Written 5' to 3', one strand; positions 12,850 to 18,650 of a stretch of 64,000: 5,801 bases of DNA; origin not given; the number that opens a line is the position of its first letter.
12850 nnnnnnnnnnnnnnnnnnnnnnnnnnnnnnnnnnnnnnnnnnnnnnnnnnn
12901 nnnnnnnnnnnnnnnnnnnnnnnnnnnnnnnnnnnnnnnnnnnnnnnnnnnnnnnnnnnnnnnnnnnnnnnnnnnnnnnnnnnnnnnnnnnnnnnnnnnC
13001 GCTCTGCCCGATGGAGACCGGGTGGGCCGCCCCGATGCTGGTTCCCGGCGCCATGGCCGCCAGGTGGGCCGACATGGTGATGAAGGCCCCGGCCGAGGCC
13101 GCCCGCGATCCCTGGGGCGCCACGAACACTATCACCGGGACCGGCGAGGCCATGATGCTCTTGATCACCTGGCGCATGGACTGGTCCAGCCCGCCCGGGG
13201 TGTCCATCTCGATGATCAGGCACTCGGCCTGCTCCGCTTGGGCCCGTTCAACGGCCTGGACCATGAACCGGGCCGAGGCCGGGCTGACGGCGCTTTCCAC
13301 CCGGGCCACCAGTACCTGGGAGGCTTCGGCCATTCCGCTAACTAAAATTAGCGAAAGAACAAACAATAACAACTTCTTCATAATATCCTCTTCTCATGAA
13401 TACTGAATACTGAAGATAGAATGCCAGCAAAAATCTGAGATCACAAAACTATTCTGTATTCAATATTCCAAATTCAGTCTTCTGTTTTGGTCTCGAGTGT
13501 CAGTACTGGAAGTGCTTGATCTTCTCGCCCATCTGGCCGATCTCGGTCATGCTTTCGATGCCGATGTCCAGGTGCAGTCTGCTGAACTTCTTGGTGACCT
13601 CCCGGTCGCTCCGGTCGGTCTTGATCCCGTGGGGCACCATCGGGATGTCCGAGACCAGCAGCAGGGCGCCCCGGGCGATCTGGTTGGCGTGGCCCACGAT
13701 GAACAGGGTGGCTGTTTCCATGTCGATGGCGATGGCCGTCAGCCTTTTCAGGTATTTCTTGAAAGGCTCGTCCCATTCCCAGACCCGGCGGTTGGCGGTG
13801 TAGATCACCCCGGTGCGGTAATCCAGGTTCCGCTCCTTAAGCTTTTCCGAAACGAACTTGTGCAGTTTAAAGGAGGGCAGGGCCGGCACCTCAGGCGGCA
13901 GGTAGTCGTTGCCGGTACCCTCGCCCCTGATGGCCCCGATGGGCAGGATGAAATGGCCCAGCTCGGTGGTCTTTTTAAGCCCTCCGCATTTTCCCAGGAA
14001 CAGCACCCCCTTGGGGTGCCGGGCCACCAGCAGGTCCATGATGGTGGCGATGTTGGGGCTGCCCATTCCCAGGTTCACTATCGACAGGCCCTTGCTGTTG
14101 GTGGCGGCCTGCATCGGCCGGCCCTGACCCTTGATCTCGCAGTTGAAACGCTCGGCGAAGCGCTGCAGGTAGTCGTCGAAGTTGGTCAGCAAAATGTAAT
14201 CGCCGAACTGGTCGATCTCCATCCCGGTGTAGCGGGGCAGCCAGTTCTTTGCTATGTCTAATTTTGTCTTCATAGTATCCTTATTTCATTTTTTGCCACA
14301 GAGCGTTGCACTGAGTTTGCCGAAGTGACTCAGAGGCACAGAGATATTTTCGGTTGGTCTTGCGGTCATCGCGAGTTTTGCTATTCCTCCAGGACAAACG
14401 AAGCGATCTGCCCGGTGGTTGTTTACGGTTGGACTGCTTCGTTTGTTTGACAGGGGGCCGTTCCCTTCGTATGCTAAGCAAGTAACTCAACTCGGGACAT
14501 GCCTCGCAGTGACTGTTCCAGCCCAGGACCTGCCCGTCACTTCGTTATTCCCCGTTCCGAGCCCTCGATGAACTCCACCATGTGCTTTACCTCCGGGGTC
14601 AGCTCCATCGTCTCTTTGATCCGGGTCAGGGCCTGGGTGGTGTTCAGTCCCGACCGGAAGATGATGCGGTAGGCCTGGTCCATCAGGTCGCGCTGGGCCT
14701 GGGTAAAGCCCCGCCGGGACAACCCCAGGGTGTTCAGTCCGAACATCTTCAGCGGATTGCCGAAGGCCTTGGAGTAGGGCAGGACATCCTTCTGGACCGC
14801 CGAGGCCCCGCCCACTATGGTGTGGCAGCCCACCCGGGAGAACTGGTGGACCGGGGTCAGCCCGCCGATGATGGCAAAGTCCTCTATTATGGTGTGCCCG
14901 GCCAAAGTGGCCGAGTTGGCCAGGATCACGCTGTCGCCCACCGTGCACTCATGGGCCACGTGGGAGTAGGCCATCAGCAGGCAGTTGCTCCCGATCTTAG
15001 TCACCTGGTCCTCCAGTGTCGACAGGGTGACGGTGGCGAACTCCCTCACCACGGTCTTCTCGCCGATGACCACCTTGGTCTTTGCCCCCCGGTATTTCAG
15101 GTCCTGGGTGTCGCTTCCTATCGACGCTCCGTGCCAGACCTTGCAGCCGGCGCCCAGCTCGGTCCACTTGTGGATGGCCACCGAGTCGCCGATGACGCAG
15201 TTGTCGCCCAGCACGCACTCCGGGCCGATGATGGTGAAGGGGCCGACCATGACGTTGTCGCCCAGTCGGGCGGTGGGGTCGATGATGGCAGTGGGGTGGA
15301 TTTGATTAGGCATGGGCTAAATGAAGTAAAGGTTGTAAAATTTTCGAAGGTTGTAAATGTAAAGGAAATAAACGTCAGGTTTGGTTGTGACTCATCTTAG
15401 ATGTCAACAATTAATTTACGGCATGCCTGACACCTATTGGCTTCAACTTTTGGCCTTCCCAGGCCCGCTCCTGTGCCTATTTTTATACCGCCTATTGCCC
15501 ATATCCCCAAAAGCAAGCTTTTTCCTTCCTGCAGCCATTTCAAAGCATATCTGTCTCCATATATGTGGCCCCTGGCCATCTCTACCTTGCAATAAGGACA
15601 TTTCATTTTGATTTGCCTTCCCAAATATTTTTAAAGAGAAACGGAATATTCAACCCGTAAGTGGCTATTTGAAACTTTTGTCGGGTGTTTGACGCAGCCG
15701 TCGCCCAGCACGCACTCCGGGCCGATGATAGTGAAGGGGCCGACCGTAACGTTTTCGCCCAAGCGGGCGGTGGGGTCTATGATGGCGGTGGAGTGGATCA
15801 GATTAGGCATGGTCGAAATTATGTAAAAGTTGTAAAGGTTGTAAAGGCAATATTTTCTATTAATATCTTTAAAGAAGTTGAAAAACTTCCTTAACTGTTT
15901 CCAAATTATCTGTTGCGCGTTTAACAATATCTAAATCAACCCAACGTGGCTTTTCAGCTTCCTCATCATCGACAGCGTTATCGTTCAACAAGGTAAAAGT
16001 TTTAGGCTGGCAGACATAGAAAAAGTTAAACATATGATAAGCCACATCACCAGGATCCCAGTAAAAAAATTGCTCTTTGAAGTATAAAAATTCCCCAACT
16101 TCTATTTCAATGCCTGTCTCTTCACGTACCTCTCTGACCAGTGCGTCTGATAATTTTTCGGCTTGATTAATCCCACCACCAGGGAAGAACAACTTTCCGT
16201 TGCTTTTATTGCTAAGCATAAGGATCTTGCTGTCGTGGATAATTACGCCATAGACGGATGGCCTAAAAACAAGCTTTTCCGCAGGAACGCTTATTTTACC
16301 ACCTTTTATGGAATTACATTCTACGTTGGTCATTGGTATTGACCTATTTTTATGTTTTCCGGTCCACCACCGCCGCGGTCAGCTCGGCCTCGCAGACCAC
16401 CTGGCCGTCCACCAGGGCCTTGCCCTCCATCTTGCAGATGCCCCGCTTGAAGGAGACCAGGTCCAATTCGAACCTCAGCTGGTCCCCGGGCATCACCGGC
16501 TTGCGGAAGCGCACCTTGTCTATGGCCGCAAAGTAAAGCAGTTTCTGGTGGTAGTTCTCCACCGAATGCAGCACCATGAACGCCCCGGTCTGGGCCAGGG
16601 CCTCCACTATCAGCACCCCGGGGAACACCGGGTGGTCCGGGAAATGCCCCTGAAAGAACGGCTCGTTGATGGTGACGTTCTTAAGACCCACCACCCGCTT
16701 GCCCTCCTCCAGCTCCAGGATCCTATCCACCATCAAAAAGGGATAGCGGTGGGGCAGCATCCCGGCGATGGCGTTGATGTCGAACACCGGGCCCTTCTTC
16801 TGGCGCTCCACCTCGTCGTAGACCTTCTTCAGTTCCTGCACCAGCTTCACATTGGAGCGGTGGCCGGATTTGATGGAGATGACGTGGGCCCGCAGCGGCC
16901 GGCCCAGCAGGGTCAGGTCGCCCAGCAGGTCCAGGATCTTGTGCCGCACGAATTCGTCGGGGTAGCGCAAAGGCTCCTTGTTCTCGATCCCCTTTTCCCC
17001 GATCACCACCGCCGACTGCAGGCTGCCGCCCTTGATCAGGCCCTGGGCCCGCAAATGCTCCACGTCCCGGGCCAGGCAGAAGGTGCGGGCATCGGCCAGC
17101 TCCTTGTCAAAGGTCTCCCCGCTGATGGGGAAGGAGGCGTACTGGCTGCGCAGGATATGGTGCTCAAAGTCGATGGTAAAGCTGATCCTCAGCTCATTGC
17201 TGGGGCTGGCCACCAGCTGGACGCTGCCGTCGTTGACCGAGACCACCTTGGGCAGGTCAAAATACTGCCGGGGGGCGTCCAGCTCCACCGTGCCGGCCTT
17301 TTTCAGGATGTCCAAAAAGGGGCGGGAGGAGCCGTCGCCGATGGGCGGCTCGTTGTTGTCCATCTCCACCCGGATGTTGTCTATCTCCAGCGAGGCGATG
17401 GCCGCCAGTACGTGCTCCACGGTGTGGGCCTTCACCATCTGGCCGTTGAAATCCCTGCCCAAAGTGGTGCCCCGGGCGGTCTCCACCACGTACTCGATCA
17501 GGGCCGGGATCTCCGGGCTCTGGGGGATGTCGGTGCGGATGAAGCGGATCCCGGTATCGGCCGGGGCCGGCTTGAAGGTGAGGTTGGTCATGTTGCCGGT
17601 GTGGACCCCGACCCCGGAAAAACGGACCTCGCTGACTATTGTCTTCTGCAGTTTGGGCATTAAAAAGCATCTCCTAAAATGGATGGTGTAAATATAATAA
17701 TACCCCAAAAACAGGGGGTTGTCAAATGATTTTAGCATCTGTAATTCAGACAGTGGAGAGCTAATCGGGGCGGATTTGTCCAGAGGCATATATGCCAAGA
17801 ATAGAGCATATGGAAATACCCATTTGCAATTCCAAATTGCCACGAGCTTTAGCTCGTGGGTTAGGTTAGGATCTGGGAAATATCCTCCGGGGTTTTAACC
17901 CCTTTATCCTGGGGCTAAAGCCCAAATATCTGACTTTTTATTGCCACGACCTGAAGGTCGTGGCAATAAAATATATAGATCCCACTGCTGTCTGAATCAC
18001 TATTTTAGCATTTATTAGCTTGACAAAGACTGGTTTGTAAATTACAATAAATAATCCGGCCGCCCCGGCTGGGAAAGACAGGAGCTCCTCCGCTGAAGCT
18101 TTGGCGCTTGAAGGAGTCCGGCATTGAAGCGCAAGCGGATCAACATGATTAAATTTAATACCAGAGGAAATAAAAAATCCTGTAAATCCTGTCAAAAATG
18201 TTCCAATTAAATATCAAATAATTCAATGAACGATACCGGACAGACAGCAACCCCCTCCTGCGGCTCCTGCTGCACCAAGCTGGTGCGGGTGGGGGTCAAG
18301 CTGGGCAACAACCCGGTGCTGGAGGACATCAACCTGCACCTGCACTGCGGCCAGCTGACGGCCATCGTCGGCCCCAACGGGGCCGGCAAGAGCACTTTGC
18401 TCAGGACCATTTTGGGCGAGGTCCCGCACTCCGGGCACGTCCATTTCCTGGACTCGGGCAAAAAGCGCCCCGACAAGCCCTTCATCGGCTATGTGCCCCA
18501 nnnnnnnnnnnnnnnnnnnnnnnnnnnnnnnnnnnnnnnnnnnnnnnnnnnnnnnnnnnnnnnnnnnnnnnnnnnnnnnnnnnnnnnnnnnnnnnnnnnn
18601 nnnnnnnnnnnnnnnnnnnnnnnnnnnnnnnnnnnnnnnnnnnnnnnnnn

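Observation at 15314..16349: AT-rich NUDIX plus zinc-ribbon insert between fabZ-lpxC and lpxA carries a diverged duplicate of the lpxA 5' end and leader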

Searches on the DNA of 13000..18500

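Call 36: search_rna_families(source=window, start=13000, end=18500, threshold=evalue, max_evalue=1)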
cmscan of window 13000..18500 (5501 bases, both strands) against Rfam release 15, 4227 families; matches with E-value up to 1: 1.
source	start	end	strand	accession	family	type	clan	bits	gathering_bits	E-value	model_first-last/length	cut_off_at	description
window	14039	14075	+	RF01518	pRNA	Gene;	-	22.9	34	0.3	1-90/90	no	NoRC associated RNA, pRNA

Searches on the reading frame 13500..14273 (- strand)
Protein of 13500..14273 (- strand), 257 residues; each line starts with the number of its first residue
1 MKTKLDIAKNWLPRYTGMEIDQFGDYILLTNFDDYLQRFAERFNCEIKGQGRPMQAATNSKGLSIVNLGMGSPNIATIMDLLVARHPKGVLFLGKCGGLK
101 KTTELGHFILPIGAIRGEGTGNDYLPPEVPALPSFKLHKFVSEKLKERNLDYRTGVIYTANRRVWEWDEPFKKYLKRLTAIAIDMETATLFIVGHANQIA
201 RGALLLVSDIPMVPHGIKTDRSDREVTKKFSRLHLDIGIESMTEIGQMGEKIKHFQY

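Call 8: search_protein_families(library=pfam, proteins=[window:13500-14273:-], max_evalue=0.01)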
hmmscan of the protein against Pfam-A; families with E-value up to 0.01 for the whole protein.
window:13500-14273:- (257 aa): 1 family
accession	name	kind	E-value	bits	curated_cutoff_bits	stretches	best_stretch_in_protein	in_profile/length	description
PF01048.26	PNP_UDP_1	-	2.7e-27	96.1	25.1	1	28-218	4-207/233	Phosphorylase superfamily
